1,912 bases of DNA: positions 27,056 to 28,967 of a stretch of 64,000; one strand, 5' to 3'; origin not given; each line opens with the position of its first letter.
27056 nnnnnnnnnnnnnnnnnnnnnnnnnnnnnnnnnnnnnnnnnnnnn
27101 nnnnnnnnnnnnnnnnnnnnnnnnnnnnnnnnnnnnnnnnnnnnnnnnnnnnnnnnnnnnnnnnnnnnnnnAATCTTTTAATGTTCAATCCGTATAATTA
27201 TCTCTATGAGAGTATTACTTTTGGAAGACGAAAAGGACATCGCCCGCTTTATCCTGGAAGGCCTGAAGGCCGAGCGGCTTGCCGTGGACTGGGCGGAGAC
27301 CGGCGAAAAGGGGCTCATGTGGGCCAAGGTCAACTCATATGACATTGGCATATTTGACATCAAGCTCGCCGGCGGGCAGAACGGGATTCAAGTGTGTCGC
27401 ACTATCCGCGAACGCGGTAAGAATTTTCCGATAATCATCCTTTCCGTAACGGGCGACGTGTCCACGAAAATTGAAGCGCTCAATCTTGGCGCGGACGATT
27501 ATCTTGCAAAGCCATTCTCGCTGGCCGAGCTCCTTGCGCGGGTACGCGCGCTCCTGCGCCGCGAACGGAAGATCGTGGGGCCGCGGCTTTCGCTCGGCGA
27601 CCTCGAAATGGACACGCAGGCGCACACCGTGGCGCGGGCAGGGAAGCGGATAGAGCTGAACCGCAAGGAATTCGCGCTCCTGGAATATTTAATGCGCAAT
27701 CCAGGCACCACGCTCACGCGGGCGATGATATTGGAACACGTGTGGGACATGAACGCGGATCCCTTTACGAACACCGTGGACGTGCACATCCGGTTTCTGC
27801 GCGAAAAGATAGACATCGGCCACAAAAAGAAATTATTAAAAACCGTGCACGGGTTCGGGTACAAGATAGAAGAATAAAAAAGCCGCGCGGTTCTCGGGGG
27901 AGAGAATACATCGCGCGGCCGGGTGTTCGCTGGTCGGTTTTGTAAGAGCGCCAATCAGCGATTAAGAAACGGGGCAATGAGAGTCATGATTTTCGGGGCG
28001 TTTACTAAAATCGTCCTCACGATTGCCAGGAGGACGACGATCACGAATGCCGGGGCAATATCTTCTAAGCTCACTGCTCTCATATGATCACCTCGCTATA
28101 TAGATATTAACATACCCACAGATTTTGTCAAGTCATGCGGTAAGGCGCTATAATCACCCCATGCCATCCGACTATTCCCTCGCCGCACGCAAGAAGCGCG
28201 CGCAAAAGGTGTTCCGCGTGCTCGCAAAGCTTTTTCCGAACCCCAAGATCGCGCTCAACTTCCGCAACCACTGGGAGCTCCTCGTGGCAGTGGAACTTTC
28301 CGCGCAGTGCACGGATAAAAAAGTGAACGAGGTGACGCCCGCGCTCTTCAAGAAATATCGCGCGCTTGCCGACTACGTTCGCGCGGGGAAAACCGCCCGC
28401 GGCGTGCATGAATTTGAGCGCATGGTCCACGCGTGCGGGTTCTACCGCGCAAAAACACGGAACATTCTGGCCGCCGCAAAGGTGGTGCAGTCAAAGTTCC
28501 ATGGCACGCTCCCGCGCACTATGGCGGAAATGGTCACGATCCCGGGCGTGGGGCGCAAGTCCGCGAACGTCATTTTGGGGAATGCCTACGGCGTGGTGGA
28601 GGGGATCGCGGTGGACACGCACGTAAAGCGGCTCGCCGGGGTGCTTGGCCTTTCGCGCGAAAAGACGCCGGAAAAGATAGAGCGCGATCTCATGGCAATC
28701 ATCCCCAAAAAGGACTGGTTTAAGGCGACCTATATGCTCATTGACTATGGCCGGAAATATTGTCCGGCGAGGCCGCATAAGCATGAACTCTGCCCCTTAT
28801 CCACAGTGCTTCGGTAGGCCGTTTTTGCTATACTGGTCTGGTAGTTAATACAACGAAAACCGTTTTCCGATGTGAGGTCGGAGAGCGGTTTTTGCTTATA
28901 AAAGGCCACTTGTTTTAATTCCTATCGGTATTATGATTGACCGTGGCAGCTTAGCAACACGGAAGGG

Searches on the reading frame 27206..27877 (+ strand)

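Call 44: search_protein_families(library=pfam, proteins=[window:27206-27877:+], max_evalue=0.00001)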
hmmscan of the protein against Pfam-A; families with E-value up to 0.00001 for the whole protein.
window:27206-27877:+ (223 aa): 2 families
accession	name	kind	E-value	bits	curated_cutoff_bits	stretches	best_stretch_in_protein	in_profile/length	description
PF00486.34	Trans_reg_C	-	4.6e-26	91.1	26.2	1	146-220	1-76/77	Transcriptional regulatory protein, C terminal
PF00072.30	Response_reg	-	6.3e-24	84.7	30.2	1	3-114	1-111/111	Response regulator receiver domain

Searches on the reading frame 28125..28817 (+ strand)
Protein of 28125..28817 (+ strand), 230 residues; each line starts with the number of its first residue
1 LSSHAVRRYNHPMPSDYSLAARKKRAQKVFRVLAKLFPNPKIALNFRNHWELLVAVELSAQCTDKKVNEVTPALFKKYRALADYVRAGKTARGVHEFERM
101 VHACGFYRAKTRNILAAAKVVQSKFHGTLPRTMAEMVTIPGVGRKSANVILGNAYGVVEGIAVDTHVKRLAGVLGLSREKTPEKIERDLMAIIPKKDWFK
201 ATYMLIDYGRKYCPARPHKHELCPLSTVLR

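Call 44: search_protein_families(library=pfam, proteins=[window:28125-28817:+], max_evalue=0.00001)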
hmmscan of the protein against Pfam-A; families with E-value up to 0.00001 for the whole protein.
window:28125-28817:+ (230 aa): 1 family
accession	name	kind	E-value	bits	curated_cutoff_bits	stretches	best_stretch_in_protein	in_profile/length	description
PF00730.31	HhH-GPD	-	1.1e-16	61.5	26.2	1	58-194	5-107/108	HhH-GPD superfamily base excision DNA repair protein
